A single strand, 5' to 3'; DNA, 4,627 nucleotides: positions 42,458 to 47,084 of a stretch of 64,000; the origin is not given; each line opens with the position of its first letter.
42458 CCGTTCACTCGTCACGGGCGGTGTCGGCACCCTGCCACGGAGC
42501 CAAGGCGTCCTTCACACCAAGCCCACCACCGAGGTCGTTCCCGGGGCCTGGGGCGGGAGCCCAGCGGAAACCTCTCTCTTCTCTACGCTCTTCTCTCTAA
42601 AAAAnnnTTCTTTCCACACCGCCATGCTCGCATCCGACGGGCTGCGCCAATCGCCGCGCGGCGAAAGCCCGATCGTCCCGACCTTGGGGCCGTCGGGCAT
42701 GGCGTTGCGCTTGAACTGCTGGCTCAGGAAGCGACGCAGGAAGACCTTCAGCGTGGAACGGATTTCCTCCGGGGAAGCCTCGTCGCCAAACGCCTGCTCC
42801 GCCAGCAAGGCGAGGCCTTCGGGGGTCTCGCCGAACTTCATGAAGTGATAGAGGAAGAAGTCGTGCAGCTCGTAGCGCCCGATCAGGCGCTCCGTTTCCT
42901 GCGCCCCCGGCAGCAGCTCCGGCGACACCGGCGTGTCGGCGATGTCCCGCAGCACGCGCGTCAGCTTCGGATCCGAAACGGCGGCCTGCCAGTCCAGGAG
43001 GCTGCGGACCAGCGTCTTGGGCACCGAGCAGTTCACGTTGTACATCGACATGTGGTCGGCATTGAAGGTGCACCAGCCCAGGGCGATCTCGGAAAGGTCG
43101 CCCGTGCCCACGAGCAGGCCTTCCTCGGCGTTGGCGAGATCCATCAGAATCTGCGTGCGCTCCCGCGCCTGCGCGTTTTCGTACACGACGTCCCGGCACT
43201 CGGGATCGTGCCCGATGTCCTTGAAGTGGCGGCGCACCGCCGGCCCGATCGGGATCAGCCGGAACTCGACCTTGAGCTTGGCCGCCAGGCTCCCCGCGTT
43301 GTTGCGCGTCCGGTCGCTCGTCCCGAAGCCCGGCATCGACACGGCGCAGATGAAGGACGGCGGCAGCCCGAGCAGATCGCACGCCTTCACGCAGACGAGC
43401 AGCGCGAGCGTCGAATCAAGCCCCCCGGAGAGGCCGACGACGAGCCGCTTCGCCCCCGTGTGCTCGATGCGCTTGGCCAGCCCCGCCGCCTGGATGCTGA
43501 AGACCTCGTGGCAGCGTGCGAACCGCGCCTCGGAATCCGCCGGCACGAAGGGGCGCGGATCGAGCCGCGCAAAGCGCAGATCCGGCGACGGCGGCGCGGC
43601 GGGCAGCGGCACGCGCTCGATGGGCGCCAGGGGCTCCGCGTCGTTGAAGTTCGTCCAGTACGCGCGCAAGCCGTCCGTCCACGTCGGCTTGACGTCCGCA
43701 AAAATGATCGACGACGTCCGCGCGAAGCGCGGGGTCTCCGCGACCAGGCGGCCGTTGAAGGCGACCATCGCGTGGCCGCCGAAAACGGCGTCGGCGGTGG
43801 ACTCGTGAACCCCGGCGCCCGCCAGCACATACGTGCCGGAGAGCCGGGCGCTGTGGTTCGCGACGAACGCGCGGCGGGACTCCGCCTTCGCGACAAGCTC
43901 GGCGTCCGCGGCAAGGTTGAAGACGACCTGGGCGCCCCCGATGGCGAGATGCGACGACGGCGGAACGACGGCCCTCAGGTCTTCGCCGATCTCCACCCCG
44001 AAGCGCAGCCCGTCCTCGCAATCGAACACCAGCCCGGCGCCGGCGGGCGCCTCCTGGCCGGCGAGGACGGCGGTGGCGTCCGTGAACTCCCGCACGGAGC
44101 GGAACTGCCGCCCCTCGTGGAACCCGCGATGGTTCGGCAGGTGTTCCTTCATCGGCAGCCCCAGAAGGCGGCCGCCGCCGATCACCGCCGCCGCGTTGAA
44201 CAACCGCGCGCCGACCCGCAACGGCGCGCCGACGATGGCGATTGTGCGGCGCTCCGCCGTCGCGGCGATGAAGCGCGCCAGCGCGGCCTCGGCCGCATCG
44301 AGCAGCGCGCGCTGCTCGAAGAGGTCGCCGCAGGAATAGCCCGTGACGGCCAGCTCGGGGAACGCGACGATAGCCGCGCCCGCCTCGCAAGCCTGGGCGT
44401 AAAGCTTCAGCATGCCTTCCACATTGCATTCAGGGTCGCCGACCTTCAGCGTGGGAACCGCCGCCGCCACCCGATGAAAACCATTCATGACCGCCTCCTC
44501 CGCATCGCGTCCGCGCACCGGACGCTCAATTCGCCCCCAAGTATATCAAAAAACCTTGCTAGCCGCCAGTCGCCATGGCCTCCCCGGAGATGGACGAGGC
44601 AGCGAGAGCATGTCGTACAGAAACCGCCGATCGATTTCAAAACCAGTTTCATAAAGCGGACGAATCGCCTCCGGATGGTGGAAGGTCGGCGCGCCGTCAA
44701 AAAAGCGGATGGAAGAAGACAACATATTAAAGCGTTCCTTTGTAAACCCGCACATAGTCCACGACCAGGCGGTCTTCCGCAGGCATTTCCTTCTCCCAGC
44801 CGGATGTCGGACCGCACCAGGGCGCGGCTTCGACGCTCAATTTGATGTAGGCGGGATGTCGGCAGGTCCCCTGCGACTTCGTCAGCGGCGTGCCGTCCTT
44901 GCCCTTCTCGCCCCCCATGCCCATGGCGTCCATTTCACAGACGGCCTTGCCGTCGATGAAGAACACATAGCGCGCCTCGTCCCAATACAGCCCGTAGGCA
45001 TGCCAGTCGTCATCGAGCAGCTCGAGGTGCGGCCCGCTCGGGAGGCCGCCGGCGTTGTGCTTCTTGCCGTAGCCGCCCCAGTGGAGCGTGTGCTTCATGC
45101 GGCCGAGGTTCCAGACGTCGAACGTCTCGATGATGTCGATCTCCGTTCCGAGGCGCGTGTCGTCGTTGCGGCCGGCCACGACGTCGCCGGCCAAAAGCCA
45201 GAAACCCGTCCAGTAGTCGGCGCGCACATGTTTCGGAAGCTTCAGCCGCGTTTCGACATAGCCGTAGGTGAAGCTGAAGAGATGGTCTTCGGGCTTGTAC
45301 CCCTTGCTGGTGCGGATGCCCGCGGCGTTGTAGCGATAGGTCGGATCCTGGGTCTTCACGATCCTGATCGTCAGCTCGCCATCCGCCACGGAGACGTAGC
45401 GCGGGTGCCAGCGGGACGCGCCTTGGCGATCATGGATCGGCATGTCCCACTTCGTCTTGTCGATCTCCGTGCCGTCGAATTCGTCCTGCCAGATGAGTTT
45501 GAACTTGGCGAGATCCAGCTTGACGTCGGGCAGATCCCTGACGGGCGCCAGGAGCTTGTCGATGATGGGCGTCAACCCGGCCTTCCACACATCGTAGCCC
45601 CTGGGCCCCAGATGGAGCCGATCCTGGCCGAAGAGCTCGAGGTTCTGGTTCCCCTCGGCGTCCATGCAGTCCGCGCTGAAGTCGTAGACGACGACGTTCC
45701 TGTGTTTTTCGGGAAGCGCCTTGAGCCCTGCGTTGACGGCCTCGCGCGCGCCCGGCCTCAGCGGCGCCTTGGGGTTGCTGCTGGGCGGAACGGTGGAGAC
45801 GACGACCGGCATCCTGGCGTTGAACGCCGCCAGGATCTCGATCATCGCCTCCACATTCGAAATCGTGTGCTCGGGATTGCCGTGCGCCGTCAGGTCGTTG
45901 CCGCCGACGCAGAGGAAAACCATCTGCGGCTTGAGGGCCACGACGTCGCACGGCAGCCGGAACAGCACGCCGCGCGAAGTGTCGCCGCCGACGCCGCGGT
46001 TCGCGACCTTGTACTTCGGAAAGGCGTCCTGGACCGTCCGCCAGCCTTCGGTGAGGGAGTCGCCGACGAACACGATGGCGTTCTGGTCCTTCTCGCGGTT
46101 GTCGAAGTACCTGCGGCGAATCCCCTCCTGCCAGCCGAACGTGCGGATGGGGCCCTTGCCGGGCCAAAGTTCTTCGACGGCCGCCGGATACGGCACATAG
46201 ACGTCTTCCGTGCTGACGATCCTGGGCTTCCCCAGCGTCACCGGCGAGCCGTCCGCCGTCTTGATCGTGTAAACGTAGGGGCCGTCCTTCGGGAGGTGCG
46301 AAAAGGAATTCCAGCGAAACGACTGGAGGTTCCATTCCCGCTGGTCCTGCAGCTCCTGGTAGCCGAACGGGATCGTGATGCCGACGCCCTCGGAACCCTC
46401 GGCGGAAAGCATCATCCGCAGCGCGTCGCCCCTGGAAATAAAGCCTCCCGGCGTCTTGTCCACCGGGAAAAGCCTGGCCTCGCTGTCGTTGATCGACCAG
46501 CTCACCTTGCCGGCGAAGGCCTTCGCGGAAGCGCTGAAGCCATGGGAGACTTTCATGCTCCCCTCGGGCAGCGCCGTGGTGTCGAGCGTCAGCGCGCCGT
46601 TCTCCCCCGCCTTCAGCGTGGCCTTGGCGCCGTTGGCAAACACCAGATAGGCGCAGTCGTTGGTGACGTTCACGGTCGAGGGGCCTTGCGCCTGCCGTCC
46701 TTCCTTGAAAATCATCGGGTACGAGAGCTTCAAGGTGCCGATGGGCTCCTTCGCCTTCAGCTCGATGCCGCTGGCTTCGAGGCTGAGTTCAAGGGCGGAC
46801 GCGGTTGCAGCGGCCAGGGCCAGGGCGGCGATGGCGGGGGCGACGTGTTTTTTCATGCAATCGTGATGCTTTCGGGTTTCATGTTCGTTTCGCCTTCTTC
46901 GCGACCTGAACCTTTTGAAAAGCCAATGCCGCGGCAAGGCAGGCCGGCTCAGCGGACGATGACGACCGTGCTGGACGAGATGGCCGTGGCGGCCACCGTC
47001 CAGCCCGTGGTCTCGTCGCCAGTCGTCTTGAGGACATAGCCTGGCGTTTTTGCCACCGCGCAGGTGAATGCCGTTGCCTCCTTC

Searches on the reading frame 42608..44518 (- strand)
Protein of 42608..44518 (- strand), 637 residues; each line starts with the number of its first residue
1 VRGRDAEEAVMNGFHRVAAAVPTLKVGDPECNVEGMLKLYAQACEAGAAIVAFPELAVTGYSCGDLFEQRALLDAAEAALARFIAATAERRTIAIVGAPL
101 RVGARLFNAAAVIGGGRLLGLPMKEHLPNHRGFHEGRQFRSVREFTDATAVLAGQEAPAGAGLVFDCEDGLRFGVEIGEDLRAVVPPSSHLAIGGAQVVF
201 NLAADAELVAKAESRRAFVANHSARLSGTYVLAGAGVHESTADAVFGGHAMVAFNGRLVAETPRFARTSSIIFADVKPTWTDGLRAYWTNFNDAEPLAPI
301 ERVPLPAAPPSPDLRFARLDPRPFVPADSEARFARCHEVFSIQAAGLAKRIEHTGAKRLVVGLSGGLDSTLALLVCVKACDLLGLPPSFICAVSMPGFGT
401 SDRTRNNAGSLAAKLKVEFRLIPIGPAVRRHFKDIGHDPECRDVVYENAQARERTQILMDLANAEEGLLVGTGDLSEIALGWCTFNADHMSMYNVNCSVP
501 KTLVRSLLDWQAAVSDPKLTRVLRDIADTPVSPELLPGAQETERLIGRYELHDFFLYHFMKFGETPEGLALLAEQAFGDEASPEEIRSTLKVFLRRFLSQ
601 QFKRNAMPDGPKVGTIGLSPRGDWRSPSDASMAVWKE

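Call 11: search_protein_families(library=pfam, proteins=[window:42608-44518:-], max_evalue=0.1)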
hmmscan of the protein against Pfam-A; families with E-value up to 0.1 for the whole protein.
window:42608-44518:- (637 aa): 2 families
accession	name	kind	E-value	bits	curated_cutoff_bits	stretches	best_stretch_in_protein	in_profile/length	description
PF02540.23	NAD_synthase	-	3e-29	102.3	21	1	345-565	7-210/242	NAD synthase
PF00795.27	CN_hydrolase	-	1.7e-18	67.3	23.2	1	17-277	2-247/256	Carbon-nitrogen hydrolase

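Call 25: find_related_loci(query=window:42608-44518:-, collection=genome_contigs, flank=10000)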
Query window:42608-44518:- (637 aa) in genome_contigs; peptide patterns used: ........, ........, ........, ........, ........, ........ (x = any residue, [..] = any of these).
171 stretches matched a pattern; 139 encode a relative of the query (tblastn E <= 1e-3); the best 80 are kept; 80 distinct loci.
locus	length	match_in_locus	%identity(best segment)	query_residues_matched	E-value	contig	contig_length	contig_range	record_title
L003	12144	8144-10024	61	9-635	0e+0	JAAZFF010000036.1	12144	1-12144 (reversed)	MAG: Lentisphaerae bacterium isolate AS10tlH2TH_180 26982_AS10, whole genome shotgun sequence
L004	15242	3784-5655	61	11-635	0e+0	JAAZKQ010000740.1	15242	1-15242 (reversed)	MAG: Lentisphaerae bacterium isolate AS22ysBPME_35 216902_AS22, whole genome shotgun sequence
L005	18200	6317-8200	53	7-635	0e+0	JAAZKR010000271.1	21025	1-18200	MAG: Oligosphaeraceae bacterium isolate AS22ysBPME_37 201962_AS22, whole genome shotgun sequence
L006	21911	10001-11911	52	13-635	0e+0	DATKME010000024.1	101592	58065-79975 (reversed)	MAG TPA_asm: Vicinamibacteria bacterium isolate SMAG_U14703 k141_5455554, whole genome shotgun sequence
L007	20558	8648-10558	50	13-635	0e+0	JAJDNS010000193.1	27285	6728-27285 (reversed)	MAG: Acidobacteria bacterium isolate ALSabin.143 k141_3856003, whole genome shotgun sequence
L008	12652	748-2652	48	7-635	2e-178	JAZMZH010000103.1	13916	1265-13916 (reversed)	MAG: Victivallaceae bacterium isolate T1900044750_TS20190416.MAGScoT_cleanbin_000047 SGB_2191_k141_3775959, whole genome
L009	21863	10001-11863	48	28-635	1e-176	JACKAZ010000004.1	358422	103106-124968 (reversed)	MAG: Ardenticatenales bacterium isolate HK-STAS-CHLO-8 HK-STAS-CHLO-8_4, whole genome shotgun sequence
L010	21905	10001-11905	49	12-635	6e-176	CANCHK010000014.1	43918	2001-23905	MAG: Opitutae bacterium isolate JR-DAM-100519-116 genome assembly, contig: JR-DAM-100519-C1094, whole genome shotgun seq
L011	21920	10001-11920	50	13-635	8e-176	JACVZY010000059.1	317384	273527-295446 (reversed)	MAG: Ignavibacteria bacterium isolate Clear-D13 NODE_32_length_317384_cov_9.234813, whole genome shotgun sequence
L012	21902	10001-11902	49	13-635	5e-176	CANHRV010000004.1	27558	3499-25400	MAG: Opitutae bacterium isolate RE-26jul17-244 genome assembly, contig: RE-26jul17-C2088, whole genome shotgun sequence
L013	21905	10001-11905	50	12-635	4e-176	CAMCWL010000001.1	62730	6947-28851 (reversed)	MAG: Opitutus sp. GAS368 isolate MH-09jul19-272 genome assembly, contig: MH-09jul19-C875, whole genome shotgun sequence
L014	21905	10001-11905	50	12-635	5e-176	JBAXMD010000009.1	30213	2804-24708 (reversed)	MAG: Verrucomicrobiota bacterium isolate ELA444 MAG444_9, whole genome shotgun sequence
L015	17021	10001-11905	50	12-635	2e-175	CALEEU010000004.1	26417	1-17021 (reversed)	MAG TPA_asm: uncultured Opitutae bacterium isolate ERR2206758_bin.138_CONCOCT_v1.1_MAG genome assembly, contig: ERZ88784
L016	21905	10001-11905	50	12-635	9e-176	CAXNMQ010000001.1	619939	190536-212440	MAG: Opitutales bacterium isolate ZE-03apr19-LR-32 genome assembly, contig: ZE-03apr19-LR-C12, whole genome shotgun sequ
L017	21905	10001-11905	50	12-635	2e-175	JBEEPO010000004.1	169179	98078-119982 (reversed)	MAG: Verrucomicrobiota bacterium isolate eastforkpoplarcreek_2019_sw_WHONDRS-S19S_0039_A_bin.13 scaffold_0000025, whole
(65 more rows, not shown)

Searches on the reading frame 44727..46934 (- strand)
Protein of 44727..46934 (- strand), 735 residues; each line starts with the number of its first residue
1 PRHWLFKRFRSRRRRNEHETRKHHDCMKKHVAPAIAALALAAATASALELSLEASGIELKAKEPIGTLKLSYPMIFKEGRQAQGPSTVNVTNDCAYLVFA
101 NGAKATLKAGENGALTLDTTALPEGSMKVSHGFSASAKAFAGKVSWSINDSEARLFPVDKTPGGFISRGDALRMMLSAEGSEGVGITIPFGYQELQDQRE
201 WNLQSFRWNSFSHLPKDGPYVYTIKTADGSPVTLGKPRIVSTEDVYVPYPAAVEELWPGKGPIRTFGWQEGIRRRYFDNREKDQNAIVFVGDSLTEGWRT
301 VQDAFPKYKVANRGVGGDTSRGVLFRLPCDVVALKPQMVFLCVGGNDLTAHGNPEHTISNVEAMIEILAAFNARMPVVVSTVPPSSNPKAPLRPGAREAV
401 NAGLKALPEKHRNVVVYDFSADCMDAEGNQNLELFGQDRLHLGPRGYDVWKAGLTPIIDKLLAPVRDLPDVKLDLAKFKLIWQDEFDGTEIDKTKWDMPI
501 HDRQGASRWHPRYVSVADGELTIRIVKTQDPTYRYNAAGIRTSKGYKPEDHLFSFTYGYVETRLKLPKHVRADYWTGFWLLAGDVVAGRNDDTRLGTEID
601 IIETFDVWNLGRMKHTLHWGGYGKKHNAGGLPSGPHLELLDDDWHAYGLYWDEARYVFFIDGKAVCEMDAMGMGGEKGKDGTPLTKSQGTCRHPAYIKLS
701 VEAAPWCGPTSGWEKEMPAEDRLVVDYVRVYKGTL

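Call 86: search_protein_families(library=pfam, proteins=[window:44727-46934:-], max_evalue=0.001)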
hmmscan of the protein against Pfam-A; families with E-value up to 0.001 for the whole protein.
window:44727-46934:- (735 aa): 3 families
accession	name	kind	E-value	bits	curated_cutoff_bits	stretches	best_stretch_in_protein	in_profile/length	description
PF13472.12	Lipase_GDSL_2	-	3.9e-24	86.5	32.9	1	289-448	1-177/178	GDSL-like Lipase/Acylhydrolase family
PF00657.28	Lipase_GDSL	-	2.9e-11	44.4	23.6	1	287-449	1-203/208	GDSL-like Lipase/Acylhydrolase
PF00722.28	Glyco_hydro_16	-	5e-10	39.6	22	1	514-668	14-135/175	Glycosyl hydrolases family 16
